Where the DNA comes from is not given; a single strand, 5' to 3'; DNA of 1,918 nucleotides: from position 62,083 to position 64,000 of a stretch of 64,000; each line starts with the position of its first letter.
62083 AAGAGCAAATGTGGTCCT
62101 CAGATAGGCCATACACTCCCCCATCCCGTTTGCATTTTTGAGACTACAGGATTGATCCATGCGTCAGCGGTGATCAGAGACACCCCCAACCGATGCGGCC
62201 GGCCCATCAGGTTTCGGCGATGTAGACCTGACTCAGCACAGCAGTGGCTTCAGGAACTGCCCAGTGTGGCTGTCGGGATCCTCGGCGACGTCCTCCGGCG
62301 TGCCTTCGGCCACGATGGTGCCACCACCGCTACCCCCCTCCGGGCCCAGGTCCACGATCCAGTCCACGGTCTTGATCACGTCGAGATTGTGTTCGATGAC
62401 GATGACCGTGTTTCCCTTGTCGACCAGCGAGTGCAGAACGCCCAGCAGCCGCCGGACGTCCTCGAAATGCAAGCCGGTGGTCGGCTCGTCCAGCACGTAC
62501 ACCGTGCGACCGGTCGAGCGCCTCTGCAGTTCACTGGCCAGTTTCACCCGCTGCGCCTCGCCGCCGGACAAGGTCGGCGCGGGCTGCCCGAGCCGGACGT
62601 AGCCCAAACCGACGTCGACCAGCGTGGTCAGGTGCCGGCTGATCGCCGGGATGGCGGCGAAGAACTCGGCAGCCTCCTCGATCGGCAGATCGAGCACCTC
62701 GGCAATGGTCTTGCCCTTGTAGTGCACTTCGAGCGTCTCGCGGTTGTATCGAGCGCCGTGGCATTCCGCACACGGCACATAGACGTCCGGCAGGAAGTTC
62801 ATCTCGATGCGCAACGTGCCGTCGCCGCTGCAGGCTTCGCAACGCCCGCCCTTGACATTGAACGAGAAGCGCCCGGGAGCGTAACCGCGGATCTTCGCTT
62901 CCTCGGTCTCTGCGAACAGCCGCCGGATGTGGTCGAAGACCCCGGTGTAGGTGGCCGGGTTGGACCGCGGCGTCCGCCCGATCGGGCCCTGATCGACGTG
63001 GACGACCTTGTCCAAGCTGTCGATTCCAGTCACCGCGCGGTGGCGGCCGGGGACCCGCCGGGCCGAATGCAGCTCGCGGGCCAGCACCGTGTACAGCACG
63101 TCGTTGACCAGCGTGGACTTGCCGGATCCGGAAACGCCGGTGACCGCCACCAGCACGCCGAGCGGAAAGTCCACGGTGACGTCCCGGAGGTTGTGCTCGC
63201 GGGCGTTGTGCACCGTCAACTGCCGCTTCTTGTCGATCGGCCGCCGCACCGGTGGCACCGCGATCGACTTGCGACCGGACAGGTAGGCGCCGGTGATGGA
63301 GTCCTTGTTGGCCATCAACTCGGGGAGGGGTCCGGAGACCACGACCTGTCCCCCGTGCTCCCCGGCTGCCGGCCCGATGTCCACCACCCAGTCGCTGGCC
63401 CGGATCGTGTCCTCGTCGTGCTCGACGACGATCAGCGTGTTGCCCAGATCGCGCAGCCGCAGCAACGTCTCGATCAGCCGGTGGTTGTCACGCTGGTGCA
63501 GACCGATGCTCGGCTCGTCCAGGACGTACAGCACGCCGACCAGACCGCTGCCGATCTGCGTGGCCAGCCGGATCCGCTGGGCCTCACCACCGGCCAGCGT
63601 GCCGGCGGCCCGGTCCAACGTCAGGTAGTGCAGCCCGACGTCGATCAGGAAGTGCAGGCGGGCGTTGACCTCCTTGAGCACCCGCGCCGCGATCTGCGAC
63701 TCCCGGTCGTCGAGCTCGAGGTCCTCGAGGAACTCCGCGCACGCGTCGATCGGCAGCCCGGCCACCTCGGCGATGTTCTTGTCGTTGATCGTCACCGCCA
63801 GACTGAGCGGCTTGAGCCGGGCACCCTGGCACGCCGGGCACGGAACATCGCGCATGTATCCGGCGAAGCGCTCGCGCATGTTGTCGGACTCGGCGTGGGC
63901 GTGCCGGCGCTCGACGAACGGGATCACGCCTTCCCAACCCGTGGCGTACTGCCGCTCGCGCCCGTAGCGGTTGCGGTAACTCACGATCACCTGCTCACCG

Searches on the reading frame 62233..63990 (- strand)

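Call 69: search_protein_families(library=pfam, proteins=[window:62233-63990:-])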
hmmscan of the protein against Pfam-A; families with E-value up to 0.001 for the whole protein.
window:62233-63990:- (585 aa): 5 families
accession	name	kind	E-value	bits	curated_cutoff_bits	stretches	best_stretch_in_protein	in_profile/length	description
PF00005.33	ABC_tran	-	1.5e-12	48.7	25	0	460-505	95-137/137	ABC transporter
PF17755.6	UvrA_DNA-bind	-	1.3e-09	38.7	23.2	1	3-42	69-108/110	UvrA DNA-binding domain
PF02463.25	SMC_N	-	4e-06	26.9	40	0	258-546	5-209/220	RecF/RecN/SMC N terminal domain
PF13304.12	AAA_21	-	4e-05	24.2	27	0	470-531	234-295/304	AAA domain, putative AbiEii toxin, Type IV TA system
PF13555.12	AAA_29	-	0.0006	19.9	27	0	267-303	11-46/61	P-loop containing region of AAA domain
